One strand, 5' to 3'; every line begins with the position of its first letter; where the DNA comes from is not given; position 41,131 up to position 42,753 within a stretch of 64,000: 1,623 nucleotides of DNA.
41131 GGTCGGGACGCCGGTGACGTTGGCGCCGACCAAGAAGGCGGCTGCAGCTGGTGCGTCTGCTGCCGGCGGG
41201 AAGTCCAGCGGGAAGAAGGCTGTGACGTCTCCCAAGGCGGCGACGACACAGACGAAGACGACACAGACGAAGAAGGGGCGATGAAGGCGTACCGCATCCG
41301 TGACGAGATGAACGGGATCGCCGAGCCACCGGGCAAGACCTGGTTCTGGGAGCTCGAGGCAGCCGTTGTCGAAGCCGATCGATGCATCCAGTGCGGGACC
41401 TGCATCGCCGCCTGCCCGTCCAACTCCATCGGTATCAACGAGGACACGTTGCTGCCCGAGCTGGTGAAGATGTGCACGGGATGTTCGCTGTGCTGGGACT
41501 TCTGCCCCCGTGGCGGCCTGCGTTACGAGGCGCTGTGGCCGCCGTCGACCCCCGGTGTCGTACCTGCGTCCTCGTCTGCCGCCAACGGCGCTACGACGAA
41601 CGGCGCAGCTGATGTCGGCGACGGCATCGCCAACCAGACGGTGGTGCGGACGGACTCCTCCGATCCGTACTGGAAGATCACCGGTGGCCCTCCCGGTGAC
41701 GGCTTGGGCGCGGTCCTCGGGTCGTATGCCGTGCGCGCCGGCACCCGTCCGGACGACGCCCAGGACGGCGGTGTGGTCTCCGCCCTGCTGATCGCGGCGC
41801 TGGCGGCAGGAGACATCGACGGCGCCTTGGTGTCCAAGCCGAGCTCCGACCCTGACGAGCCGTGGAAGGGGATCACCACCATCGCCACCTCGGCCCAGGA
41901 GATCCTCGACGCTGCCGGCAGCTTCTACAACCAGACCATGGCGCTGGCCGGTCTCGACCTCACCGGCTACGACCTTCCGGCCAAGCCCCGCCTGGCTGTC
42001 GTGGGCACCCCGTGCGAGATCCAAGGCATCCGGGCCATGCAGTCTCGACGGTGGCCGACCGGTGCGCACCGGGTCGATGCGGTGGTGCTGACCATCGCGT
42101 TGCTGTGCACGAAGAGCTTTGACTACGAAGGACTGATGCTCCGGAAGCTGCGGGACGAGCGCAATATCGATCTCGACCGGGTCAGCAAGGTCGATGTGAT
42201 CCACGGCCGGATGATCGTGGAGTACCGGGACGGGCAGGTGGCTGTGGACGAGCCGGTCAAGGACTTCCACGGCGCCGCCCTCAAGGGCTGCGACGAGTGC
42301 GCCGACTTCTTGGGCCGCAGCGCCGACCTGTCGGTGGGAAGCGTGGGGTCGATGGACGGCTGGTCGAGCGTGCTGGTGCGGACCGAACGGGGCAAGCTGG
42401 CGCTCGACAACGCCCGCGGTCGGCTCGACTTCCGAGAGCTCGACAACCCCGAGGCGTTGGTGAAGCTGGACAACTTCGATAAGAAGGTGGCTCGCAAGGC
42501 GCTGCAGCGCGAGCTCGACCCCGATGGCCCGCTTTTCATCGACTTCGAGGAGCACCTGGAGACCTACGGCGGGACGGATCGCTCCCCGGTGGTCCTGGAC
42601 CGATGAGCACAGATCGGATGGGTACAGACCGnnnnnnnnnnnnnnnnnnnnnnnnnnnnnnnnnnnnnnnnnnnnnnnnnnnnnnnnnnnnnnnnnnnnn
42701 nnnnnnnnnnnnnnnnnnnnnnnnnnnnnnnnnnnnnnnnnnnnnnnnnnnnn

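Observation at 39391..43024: Assimilatory sulfite reductase translationally coupled to an FrhB/FpoF-family protein: possible split, bacterial analogue of F420-dependent Fsr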

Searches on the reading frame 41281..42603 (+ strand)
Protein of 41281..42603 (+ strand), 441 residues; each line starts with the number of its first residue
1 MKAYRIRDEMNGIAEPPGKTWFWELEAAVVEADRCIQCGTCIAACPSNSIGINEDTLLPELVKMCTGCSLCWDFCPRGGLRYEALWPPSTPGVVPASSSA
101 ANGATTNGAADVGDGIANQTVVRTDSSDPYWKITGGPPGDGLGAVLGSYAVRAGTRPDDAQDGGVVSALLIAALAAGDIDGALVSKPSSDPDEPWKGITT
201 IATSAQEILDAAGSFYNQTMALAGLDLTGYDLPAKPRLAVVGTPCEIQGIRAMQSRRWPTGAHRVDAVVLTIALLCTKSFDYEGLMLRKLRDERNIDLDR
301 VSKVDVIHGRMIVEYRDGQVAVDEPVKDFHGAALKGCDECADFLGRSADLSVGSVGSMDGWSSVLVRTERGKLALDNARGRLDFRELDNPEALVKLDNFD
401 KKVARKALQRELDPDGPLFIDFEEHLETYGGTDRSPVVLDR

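Call 7: search_protein_families(library=pfam, proteins=[window:41281-42603:+], max_evalue=0.01)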
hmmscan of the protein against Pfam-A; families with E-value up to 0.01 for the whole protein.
window:41281-42603:+ (441 aa): 14 families
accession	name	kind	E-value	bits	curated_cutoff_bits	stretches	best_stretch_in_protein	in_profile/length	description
PF04432.18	FrhB_FdhB_C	-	3.8e-36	124.7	23.3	1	237-387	3-147/150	Coenzyme F420 hydrogenase/dehydrogenase, beta subunit C terminus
PF04422.18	FrhB_FdhB_N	-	1.7e-17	63.7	22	1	152-223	5-75/78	Coenzyme F420 hydrogenase/dehydrogenase, beta subunit N-term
PF14697.11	Fer4_21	-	1.5e-10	41.5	35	1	28-76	1-52/59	4Fe-4S dicluster domain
PF13187.11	Fer4_9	-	3.6e-08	33.7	27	1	34-78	1-50/52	4Fe-4S dicluster domain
PF00037.32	Fer4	-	5.6e-08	32.7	21.1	1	29-50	2-23/24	4Fe-4S binding domain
PF13237.11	Fer4_10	-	2.2e-07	31.1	25.5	1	29-76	3-53/53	4Fe-4S dicluster domain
PF13484.11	Fer4_16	-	8.4e-07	30.1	30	1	34-53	1-20/66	4Fe-4S double cluster binding domain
PF12838.12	Fer4_7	-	1.1e-06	29.5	27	2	34-78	1-51/52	4Fe-4S dicluster domain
PF12797.12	Fer4_2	-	1.4e-05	25.2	24.5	1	29-47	4-22/22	4Fe-4S binding domain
PF12837.12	Fer4_6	-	1.7e-05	25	25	1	28-49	2-23/24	4Fe-4S binding domain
PF12800.12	Fer4_4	-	0.00018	22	24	1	33-46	2-15/17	4Fe-4S binding domain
PF13534.11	Fer4_17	-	0.0014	19.5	22.2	0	30-48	41-59/61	4Fe-4S dicluster domain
PF13183.11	Fer4_8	-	0.0016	19.4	27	0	31-47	1-17/68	4Fe-4S dicluster domain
PF25160.1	LdpA_Fe-S-bd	-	0.0071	16.6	27.6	1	28-51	21-44/49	LdpA Fe-S cluster-binding domain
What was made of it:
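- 41281..42606 (+): FrhB/FpoF-family iron-sulfur flavoprotein (441 aa), putative aFsr-beta electron-input subunit. Pfam PF04422 and PF04432 plus Fer4 (call 7).
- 41362..41514 (+): N-terminal 2x[4Fe-4S] ferredoxin domain (residues 28-78), inferred to dock on Sir in place of free ferredoxin. Fer4_21 E 1.5e-10 (call 7).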

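Call 8: search_protein_families(library=ncbifam, proteins=[window:41281-42603:+], max_evalue=0.01)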
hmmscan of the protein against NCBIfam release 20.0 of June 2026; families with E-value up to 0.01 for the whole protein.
window:41281-42603:+ (441 aa): 58 families (the best 25 are shown)
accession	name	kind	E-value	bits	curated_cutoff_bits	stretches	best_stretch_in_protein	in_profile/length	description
NF006807.0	PRK09325.1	subfamily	8.3e-51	172.7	269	1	159-406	23-269/283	coenzyme F420-reducing hydrogenase subunit beta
TIGR03289.1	frhB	equivalog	6.9e-43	146.7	331.5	1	159-381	20-237/275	coenzyme F420 hydrogenase subunit beta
NF040616.1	F420_dehyd_FpoF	exception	4.1e-35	121.3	475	1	159-391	89-306/337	F420H2 dehydrogenase subunit FpoF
NF006808.0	PRK09326.1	equivalog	5.3e-34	117.6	444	1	159-391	90-307/341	F420H2 dehydrogenase subunit F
TIGR02179.1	PorD_KorD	subfamily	2e-09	37.4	60.05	1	19-78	11-70/78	2-oxoacid:acceptor oxidoreductase, delta subunit, pyruvate/2-ketoisovalerate family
NF038196.1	ferrodoxin_EFR1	subfamily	3.5e-09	37.1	75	1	28-83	180-232/242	EFR1 family ferrodoxin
NF003475.0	PRK05113.1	equivalog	7.2e-09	35.8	203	1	27-77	107-157/190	electron transport complex subunit RsxB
NF045874.1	Vhu_polyferre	exception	7.6e-09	34.8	600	1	26-86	189-249/381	F420-non-reducing hydrogenase associated-polyferredoxin VhuB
TIGR01944.1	rnfB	subfamily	1.3e-08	34.7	68.7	1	27-77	107-157/190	RnfABCDGE type electron transport complex subunit B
NF040684.1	PorD_Arch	equivalog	4.1e-08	33.2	120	1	19-78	18-77/85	pyruvate synthase subunit PorD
NF043069.1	T4HPD_activ_SAM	equivalog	9e-08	31.8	425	1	30-78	48-95/299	trans-4-hydroxy-L-proline dehydratase activase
NF045790.1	OxalOxreddelta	equivalog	1.1e-07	31.3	230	1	22-80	249-306/316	oxalate oxidoreductase subunit delta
NF006446.0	PRK08764.1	equivalog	1.4e-07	31.5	220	1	27-77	81-130/139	Rnf electron transport complex subunit RnfB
NF007204.0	PRK09625.1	equivalog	3.4e-07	30.3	125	1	23-77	49-103/133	pyruvate flavodoxin oxidoreductase subunit delta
NF005415.0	PRK06991.1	equivalog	7.3e-07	29.1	281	1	27-76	79-128/284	electron transport complex subunit RsxB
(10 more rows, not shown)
